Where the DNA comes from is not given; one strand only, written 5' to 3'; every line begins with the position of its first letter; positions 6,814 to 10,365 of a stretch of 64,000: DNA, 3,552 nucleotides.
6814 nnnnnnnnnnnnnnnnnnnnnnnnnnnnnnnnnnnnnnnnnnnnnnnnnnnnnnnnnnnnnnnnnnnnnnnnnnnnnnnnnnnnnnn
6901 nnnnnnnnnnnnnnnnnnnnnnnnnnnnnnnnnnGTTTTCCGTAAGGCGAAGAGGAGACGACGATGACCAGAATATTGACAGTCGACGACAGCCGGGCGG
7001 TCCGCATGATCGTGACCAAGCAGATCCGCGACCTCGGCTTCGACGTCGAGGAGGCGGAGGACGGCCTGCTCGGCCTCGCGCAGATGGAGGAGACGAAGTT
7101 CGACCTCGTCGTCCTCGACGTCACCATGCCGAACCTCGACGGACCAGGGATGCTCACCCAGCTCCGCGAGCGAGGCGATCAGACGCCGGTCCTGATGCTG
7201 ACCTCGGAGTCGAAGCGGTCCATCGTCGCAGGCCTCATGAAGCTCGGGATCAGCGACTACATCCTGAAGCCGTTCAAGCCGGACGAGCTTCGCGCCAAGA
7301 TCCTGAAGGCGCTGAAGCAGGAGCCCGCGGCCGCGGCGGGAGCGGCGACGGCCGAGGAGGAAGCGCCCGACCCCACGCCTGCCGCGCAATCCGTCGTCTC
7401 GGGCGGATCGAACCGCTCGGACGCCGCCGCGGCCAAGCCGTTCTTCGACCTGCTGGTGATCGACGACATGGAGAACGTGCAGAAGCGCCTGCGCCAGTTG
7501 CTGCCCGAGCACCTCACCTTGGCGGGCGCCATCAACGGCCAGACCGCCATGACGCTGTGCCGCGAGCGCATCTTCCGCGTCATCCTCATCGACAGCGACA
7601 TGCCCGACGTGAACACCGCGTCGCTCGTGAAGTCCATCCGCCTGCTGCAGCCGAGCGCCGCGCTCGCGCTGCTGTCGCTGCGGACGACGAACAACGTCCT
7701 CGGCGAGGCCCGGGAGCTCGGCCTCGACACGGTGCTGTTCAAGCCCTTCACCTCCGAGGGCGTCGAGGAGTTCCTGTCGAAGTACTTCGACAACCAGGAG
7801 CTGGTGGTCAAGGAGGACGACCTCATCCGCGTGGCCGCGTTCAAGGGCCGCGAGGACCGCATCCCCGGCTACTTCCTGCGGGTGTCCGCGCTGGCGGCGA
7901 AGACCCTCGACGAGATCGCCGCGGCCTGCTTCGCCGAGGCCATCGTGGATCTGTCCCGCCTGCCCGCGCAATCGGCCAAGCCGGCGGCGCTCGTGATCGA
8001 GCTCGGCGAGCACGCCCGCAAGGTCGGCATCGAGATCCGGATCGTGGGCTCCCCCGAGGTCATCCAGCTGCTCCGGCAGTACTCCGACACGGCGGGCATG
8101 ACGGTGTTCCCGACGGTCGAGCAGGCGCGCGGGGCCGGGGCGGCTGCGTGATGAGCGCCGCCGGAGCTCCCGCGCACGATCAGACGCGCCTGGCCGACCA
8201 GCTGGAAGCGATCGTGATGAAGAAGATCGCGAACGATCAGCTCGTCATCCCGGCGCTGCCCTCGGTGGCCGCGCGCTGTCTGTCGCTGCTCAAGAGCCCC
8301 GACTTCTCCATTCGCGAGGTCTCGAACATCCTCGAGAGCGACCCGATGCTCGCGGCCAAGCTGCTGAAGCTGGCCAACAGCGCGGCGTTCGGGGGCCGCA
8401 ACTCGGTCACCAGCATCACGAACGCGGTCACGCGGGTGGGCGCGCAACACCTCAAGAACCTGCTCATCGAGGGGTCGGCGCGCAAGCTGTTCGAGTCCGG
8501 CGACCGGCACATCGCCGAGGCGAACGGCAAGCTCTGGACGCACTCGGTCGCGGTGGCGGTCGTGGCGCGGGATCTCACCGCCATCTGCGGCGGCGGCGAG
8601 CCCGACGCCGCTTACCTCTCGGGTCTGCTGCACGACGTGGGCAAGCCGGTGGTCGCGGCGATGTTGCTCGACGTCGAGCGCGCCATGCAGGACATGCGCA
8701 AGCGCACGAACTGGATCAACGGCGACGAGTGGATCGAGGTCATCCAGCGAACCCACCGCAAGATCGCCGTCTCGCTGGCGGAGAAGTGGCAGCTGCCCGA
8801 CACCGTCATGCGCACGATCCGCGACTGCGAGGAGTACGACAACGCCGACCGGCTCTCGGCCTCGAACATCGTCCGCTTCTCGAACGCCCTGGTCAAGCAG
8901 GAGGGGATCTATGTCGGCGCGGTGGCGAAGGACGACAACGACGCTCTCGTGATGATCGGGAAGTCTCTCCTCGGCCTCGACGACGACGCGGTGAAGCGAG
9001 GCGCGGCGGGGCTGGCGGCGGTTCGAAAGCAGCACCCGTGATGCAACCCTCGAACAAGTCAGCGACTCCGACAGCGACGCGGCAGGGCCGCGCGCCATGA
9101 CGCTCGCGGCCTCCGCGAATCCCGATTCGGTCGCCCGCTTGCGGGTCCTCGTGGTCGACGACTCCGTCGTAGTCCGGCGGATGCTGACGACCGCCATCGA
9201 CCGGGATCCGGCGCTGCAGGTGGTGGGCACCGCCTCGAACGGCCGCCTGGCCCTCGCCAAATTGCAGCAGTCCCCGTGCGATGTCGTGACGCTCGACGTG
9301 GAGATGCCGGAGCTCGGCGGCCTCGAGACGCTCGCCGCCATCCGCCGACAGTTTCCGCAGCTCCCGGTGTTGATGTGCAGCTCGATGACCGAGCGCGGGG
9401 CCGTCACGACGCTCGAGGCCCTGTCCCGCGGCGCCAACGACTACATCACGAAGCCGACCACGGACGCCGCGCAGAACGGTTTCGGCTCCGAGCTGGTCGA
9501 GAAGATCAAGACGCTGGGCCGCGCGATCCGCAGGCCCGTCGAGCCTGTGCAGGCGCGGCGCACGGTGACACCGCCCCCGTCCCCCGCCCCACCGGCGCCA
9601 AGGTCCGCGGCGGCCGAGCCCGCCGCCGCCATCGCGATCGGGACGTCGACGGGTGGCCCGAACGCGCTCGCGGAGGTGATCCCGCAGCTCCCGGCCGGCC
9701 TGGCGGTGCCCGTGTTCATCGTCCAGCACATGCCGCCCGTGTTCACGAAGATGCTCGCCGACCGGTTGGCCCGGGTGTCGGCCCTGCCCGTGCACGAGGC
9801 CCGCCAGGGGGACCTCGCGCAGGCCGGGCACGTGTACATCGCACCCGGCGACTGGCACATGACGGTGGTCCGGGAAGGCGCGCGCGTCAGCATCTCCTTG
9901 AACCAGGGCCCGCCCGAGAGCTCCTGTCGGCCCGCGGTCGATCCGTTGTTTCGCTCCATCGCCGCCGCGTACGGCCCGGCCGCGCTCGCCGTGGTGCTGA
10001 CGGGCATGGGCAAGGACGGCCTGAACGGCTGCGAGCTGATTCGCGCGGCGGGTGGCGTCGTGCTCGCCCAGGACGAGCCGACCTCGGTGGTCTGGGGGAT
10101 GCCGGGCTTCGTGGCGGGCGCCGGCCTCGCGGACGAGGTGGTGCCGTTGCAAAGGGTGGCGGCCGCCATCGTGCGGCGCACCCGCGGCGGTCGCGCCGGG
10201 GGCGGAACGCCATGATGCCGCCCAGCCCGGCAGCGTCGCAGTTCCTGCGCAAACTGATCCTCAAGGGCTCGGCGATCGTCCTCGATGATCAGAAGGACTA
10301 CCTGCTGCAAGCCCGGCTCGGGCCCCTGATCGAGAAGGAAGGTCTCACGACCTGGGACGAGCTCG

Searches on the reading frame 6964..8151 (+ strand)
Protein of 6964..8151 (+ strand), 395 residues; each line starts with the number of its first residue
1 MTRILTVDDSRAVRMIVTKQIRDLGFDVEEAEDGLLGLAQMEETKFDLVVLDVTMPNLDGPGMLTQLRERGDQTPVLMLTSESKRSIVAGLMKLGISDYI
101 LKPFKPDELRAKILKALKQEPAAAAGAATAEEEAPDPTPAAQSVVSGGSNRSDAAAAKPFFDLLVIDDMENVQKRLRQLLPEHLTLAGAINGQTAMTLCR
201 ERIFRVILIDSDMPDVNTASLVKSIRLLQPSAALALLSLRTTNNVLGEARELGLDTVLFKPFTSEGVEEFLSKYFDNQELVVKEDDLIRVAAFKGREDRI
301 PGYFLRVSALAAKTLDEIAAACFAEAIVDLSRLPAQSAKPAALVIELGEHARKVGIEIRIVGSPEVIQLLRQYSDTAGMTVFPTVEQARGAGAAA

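Call 55: search_protein_families(library=pfam, proteins=[window:6964-8151:+], max_evalue=0.001)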
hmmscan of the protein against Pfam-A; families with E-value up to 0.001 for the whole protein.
window:6964-8151:+ (395 aa): 1 family
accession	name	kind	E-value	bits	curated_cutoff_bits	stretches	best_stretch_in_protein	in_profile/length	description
PF00072.30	Response_reg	-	2.4e-44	150.4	30.2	2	4-113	1-110/111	Response regulator receiver domain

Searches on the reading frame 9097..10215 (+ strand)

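Call 55: search_protein_families(library=pfam, proteins=[window:9097-10215:+], max_evalue=0.001)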
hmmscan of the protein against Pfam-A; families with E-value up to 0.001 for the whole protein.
window:9097-10215:+ (372 aa): 2 families
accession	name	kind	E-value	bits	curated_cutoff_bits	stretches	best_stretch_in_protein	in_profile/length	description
PF01339.22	CheB_methylest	-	7e-65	218.4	24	1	179-358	1-174/174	CheB methylesterase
PF00072.30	Response_reg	-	1.8e-24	86.5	30.2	1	17-122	1-102/111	Response regulator receiver domain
